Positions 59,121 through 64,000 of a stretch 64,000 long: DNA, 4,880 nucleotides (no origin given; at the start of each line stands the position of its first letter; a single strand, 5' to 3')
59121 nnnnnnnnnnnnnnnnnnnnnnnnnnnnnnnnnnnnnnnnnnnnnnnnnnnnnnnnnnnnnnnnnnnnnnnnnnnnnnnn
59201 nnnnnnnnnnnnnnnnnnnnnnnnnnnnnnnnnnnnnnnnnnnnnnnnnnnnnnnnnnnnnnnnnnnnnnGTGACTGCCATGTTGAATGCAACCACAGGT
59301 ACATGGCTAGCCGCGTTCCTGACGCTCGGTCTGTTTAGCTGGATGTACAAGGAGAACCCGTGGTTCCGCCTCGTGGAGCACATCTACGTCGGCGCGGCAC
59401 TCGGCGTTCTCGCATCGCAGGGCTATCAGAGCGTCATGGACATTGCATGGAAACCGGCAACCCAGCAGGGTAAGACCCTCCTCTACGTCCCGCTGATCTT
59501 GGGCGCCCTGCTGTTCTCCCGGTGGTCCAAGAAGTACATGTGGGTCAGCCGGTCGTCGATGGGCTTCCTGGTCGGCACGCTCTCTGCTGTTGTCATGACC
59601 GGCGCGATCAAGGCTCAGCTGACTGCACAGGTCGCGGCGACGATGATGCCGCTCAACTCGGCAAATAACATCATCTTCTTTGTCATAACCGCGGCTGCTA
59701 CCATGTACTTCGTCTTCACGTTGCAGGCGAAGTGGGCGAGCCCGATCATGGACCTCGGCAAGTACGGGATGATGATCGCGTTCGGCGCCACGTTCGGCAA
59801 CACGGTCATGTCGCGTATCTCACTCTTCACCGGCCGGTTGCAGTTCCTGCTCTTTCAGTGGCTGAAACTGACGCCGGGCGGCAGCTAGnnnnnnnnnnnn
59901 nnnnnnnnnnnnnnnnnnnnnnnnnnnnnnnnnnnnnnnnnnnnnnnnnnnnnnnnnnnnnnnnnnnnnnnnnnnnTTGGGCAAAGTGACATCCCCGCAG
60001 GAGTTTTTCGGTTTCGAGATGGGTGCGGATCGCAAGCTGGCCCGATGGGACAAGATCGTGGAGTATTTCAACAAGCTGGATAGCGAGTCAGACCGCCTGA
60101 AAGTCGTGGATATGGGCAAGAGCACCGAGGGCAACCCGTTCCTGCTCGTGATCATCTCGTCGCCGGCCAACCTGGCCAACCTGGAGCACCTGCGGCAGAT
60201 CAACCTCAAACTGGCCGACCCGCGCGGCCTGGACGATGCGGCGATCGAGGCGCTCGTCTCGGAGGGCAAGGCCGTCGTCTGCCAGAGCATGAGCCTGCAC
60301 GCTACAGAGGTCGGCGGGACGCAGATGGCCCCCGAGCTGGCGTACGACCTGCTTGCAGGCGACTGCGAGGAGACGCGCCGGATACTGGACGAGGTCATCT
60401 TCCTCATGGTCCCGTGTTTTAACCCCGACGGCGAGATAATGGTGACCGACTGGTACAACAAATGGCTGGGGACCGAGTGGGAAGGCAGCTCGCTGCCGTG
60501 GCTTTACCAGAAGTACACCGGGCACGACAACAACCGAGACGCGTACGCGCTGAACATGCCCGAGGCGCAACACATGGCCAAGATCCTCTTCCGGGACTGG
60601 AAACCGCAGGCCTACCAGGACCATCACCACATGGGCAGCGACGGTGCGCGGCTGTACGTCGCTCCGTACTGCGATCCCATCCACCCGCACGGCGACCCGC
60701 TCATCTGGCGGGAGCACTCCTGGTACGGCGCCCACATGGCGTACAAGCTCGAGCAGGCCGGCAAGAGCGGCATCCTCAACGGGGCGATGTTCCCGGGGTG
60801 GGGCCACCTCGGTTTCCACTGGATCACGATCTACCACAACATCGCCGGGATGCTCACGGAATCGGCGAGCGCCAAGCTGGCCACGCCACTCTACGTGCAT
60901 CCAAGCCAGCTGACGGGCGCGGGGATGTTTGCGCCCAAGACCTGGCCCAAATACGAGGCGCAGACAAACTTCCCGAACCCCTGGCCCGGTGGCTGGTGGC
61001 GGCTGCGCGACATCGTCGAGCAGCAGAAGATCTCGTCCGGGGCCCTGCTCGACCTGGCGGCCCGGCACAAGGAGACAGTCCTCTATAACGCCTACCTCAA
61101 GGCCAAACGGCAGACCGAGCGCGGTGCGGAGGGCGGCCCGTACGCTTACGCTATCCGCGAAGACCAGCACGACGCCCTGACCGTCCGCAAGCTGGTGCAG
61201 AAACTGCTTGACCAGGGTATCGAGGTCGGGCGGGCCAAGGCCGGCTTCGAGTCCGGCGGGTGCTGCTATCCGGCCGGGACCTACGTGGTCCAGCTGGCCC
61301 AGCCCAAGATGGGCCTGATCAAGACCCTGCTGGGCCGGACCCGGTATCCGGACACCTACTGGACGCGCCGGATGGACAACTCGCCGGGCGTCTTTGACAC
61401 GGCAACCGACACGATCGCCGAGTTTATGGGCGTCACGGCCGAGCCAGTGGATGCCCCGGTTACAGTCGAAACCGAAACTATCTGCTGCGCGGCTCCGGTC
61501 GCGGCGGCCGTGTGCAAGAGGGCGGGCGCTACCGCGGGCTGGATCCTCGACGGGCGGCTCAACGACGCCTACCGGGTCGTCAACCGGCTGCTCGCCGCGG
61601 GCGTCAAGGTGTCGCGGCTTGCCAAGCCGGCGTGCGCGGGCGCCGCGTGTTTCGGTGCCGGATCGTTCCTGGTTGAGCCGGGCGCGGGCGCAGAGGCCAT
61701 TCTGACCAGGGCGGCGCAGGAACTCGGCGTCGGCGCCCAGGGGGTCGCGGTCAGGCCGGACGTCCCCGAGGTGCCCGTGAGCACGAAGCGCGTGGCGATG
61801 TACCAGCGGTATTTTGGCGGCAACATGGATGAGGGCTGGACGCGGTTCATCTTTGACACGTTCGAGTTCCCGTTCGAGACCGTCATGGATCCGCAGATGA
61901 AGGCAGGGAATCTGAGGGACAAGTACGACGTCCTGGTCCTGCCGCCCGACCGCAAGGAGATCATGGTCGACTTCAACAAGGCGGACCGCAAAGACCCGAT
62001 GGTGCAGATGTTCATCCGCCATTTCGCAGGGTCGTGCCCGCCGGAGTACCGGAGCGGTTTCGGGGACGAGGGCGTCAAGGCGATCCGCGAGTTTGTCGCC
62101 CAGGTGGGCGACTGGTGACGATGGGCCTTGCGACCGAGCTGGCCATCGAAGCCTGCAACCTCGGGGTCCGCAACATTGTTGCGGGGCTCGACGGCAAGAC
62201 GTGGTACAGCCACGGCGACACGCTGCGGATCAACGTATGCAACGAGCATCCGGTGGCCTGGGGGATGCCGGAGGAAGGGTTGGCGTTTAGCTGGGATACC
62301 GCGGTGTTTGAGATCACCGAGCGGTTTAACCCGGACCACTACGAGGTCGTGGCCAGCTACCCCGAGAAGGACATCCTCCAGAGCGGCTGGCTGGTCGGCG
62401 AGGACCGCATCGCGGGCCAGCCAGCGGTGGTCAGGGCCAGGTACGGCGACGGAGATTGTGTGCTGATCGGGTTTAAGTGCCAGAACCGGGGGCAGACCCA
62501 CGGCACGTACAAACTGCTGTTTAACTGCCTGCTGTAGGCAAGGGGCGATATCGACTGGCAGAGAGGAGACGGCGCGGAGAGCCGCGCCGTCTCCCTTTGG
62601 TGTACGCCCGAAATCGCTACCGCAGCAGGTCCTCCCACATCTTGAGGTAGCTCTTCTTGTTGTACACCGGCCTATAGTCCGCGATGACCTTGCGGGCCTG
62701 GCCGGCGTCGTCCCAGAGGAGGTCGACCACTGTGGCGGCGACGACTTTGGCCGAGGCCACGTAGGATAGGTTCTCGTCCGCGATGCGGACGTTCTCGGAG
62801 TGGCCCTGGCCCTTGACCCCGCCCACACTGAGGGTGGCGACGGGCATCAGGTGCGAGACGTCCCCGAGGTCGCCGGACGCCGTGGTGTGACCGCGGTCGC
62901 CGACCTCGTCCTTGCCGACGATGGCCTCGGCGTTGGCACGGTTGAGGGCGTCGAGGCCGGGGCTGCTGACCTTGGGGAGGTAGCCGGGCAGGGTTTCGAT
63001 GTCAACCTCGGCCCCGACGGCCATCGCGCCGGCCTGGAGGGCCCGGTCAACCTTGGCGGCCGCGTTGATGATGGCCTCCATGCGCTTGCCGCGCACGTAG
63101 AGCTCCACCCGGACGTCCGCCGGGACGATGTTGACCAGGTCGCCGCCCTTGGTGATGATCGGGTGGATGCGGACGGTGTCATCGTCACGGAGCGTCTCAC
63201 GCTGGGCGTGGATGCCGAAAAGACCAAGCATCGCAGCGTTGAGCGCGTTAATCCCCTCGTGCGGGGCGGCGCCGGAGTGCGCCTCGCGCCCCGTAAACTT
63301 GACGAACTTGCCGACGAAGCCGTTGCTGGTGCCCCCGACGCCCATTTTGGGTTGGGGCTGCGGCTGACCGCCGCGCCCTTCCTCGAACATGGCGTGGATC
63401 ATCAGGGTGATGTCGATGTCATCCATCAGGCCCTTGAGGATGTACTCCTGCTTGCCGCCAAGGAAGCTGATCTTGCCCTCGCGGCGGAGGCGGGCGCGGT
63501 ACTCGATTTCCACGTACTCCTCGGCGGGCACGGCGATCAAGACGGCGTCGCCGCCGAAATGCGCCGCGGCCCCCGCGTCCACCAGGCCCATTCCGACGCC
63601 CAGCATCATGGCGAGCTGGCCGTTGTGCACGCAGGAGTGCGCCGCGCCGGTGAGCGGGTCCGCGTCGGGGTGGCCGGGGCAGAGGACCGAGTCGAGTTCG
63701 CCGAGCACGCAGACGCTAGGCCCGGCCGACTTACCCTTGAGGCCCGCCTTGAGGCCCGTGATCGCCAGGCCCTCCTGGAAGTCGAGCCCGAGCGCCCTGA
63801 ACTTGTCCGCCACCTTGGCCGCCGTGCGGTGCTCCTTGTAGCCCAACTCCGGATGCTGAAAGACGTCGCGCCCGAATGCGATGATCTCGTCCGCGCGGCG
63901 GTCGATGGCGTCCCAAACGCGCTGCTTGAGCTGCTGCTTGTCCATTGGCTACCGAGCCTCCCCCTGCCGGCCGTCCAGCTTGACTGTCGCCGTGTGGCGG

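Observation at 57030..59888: Uncharacterised four-gene membrane module (bitopic-polytopic-bitopic-polytopic) linked to M14 and M20 peptidases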

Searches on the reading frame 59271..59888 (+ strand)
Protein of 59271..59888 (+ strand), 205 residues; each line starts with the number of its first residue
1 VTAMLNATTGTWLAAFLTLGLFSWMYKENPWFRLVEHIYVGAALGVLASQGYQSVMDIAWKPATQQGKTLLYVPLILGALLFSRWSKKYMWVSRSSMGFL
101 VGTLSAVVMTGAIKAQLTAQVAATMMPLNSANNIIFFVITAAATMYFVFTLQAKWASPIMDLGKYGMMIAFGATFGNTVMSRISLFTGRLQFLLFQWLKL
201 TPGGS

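Call 3: search_protein_families(library=pfam, proteins=[window:59271-59888:+], max_evalue=1)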
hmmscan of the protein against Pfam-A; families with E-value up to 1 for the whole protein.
window:59271-59888:+ (205 aa): 1 family
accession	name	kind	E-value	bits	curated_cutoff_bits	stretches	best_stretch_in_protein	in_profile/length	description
PF04932.20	Wzy_C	-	0.016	15.4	31.7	1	2-61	9-69/149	O-Antigen ligase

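Call 4: search_protein_families(library=ncbifam, proteins=[window:59271-59888:+], max_evalue=1)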
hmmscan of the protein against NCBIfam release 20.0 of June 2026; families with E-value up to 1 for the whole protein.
window:59271-59888:+ (205 aa): 1 family
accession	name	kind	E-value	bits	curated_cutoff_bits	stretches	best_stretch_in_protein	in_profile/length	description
NF001327.0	PRK00259.1-5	equivalog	0.092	12.8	327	1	125-174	130-177/197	septation protein A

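Call 64: search_solved_structures(query=A7, max_evalue=5)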
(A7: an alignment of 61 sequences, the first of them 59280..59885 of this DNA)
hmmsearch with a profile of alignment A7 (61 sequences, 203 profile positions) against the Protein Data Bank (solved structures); distinct sequences matched with E-value up to 5: 0.

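Call 66: search_protein_families(library=pfam, alignment_id=A7, max_evalue=1)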
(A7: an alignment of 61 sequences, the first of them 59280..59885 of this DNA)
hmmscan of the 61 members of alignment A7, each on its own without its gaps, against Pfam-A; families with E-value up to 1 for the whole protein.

A. member 1, window:59280-59885:+ (202 aa): 1 family
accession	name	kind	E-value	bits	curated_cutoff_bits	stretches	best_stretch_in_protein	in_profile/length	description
PF04932.20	Wzy_C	-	0.043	14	31.7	1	2-58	12-69/149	O-Antigen ligase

B. families by the number of members that match (of 61 scanned): 33 families (the first 25 are shown)
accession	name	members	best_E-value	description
PF19292.4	KPBB_C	4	0.0015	Phosphorylase b kinase C-terminal domain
PF12084.13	DUF3561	3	0.0081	Protein of unknown function (DUF3561)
PF17328.7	DUF5366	3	0.016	Family of unknown function (DUF5366)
PF11188.13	DUF2975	3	0.03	Protein of unknown function (DUF2975)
PF12488.13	DUF3704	3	0.085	Protein of unknown function (DUF3704)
PF20389.3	DUF6684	3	0.11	Family of unknown function (DUF6684)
PF06522.17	B12D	2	0.064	NADH-ubiquinone reductase complex 1 MLRQ subunit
PF06781.17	CrgA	2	0.2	Cell division protein CrgA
PF02683.22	DsbD_TM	1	0.0048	Cytochrome C biogenesis protein transmembrane domain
PF10935.13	DUF2637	1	0.02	Protein of unknown function (DUF2637)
PF11346.13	DUF3149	1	0.022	Protein of unknown function (DUF3149)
PF01169.24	GDT1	1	0.024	Divalent cation/proton antiporter GDT1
PF18893.5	DUF5652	1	0.029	Family of unknown function (DUF5652)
PF13619.11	KTSC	1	0.04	KTSC domain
PF04932.20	Wzy_C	1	0.043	O-Antigen ligase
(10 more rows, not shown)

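Call 68: find_homologous_proteins(query=A7, max_evalue=0.001)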
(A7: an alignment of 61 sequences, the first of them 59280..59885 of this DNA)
Query A7 (61 sequences) (202 aa, profile of the alignment): 1464 proteins with E <= 0.001 among 8000 candidates; the best 120 are listed.
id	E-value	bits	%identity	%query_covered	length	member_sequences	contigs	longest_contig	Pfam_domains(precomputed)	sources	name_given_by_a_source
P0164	2.9e-77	277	41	95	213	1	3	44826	-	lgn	-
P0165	7.0e-77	276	41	93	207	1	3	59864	-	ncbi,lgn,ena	-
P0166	9.9e-77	275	43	96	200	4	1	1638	-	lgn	-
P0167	1.7e-76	274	40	95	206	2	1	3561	-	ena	-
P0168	1.2e-75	272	35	96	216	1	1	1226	-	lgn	-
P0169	3.0e-75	270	40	95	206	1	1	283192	-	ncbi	ncbi:MAG: hypothetical protein WCE90_03630 [Candidatus Zixiibacteriota bacterium]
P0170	3.5e-75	270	35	96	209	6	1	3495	-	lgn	-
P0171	4.1e-75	270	38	96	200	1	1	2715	-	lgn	-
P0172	5.7e-75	269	42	95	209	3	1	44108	-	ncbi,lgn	-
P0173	6.6e-75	269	40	97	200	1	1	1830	-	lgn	-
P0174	7.5e-75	269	35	94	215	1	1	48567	-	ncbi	-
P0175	8.3e-75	269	40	96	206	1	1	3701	-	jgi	jgi:hypothetical protein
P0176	1.2e-74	268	39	96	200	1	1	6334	-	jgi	jgi:nitrate reductase gamma subunit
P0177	1.5e-74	268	41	96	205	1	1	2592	-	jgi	-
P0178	9.2e-74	266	42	93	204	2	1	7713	-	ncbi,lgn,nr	ncbi:MAG: hypothetical protein Q8P50_12320 [Bacillota bacterium]|nr:hypothetical protein [Bacillota 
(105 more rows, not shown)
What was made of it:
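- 59280..59888 (+): Gene D, 202 aa from ATG 59280 (alternative start GTG 59271). About six TM segments, orientation ambiguous (slightly favours N-out), conserved motif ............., possible internal 2-TM hairpin repeat. At least 1464 clusters at 90% identity (call 68).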

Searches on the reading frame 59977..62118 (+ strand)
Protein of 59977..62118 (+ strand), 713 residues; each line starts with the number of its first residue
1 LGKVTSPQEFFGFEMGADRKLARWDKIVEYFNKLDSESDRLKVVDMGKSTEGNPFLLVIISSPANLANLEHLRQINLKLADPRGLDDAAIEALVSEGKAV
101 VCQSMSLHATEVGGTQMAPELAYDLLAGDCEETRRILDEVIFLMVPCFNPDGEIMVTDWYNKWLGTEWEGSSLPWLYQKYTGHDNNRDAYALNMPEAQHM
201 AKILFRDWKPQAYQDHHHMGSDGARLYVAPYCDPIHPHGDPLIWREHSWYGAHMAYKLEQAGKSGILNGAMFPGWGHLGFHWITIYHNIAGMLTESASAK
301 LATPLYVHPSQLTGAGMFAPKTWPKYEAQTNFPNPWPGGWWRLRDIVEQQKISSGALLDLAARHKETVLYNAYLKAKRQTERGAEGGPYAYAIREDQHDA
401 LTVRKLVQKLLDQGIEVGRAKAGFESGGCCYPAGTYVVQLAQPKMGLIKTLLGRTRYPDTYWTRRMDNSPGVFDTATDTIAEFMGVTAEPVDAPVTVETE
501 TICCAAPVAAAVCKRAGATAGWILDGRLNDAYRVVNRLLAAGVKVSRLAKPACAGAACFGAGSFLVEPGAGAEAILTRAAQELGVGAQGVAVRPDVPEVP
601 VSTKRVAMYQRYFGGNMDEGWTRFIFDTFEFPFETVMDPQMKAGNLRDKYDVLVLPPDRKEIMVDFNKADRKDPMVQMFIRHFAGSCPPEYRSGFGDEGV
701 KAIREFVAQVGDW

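Call 3: search_protein_families(library=pfam, proteins=[window:59977-62118:+], max_evalue=1)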
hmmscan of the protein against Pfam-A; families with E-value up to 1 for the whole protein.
window:59977-62118:+ (713 aa): 2 families
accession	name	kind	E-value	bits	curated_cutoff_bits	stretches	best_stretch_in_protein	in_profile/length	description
PF00246.29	Peptidase_M14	-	2.1e-15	57.6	21.6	1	28-187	2-131/286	Zinc carboxypeptidase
PF16476.10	DUF5053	-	0.31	11.2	26.6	1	172-204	25-57/71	Domain of unknown function (DUF5053)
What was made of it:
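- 59977..62537 (+): Cytoplasmic M14 metallocarboxypeptidase-family gene, about 850 aa. In this assembly a 1-nt frameshift near 62097-62100 splits it into 59977-62118 and 62034-62537. Pfam Peptidase_M14, E=2e-15 (call 3).
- On Peptidase M14 (neighbour gene 59977-62537): The domain is present (57.6 bits against 21.6; call 3).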

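Call 4: search_protein_families(library=ncbifam, proteins=[window:59977-62118:+], max_evalue=1)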
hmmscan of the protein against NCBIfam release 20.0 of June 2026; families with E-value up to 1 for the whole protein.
window:59977-62118:+ (713 aa): 0 families

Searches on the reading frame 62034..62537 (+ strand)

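Call 3: search_protein_families(library=pfam, proteins=[window:62034-62537:+], max_evalue=1)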
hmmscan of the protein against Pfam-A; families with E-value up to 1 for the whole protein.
window:62034-62537:+ (167 aa): 1 family
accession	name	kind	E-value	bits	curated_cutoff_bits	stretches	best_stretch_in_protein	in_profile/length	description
PF08532.16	Glyco_hydro_42M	-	0.028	14.4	25.8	1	122-154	161-193/207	Beta-galactosidase trimerisation domain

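Call 4: search_protein_families(library=ncbifam, proteins=[window:62034-62537:+], max_evalue=1)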
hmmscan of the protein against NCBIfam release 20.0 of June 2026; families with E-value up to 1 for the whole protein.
window:62034-62537:+ (167 aa): 0 families

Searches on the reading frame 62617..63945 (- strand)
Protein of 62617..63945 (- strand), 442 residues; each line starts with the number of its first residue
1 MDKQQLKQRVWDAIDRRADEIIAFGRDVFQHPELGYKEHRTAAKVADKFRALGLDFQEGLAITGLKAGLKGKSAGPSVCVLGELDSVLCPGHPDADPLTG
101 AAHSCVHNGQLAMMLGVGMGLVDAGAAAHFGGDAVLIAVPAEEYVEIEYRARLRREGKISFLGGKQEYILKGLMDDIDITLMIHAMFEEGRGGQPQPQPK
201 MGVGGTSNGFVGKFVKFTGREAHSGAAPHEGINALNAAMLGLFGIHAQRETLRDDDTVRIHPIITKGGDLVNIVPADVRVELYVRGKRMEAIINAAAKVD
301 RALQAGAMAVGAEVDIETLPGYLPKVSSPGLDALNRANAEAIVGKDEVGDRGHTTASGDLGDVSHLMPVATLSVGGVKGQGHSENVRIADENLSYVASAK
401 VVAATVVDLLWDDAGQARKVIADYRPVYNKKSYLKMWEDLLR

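Call 3: search_protein_families(library=pfam, proteins=[window:62617-63945:-], max_evalue=1)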
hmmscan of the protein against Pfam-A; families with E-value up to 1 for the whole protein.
window:62617-63945:- (442 aa): 1 family
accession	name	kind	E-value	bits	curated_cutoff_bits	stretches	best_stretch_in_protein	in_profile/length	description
PF07687.19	M20_dimer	-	1.6e-08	34.8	21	1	209-299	5-95/107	Peptidase dimerisation domain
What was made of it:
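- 62617..63945 (-): Convergent M20-family amidohydrolase, 442 aa, of the aminoacylase / hippurate-hydrolase / AbgB type. It recurs as a neighbour of the module. M20_dimer (call 3).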

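Call 4: search_protein_families(library=ncbifam, proteins=[window:62617-63945:-], max_evalue=1)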
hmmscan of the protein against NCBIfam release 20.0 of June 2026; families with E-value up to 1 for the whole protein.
window:62617-63945:- (442 aa): 22 families
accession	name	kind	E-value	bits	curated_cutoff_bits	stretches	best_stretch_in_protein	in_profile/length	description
TIGR01891.1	amidohydrolases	subfamily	3.8e-46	157.9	153.75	1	23-388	3-358/366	amidohydrolase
NF040868.1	carboxypep_CpsA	equivalog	3.3e-19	68.9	500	1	9-324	3-300/391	carboxypeptidase CpsA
NF038260.1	ectoine_DoeB_2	equivalog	9.9e-11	41.1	550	1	22-143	9-130/378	N(2)-acetyl-L-2,4-diaminobutanoate deacetylase DoeB2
NF005602.0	PRK07338.1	equivalog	3.6e-09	35.7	357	1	215-333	210-325/409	hydrolase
NF058540.1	Ncarbamyl_ErtE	equivalog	4.3e-07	28.8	520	1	159-409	167-414/418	N-carbamyl-l-glutamate amidohydrolase ErtE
NF006771.0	PRK09290.1-5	subfamily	2.4e-06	26.3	399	1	201-409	206-409/413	allantoate amidohydrolase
TIGR01910.1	DapE-ArgE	subfamily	2.2e-05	23.8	217.6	1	210-303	178-276/373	ArgE/DapE family deacylase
NF004788.0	PRK06133.1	subfamily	3.6e-05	22.9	349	1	207-335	214-338/417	glutamate carboxypeptidase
NF006772.0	PRK09290.2-1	subfamily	0.00018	20.5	424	1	210-413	221-419/430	allantoate amidohydrolase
NF005710.0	PRK07522.1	subfamily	0.0003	20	412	1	215-345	187-325/391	acetylornithine deacetylase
TIGR01892.1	AcOrn-deacetyl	equivalog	0.00032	19.9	297.7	1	209-319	168-286/365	acetylornithine deacetylase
TIGR01900.1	dapE-gram_pos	equivalog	0.00057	18.9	304.2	1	207-345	162-300/351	succinyl-diaminopimelate desuccinylase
TIGR01883.1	PepT-like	hypoth_equivalog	0.00058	18.9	274.25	1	217-397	179-353/361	peptidase T-like protein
NF005373.0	PRK06915.1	equivalog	0.00088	18.3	428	1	4-56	2-54/422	peptidase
NF006402.0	PRK08651.1-5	equivalog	0.0013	17.8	369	1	213-344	168-297/369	succinyl-diaminopimelate desuccinylase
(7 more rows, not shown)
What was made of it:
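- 62617..63945 (-): TIGR01891, E=3.8e-46, above the cut-off (call 4).
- On M20 amidohydrolase subfamily TIGR01891 (neighbour gene 62617-63945): 157.9 bits against a cut-off of 153.75, E=3.8e-46 (call 4).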
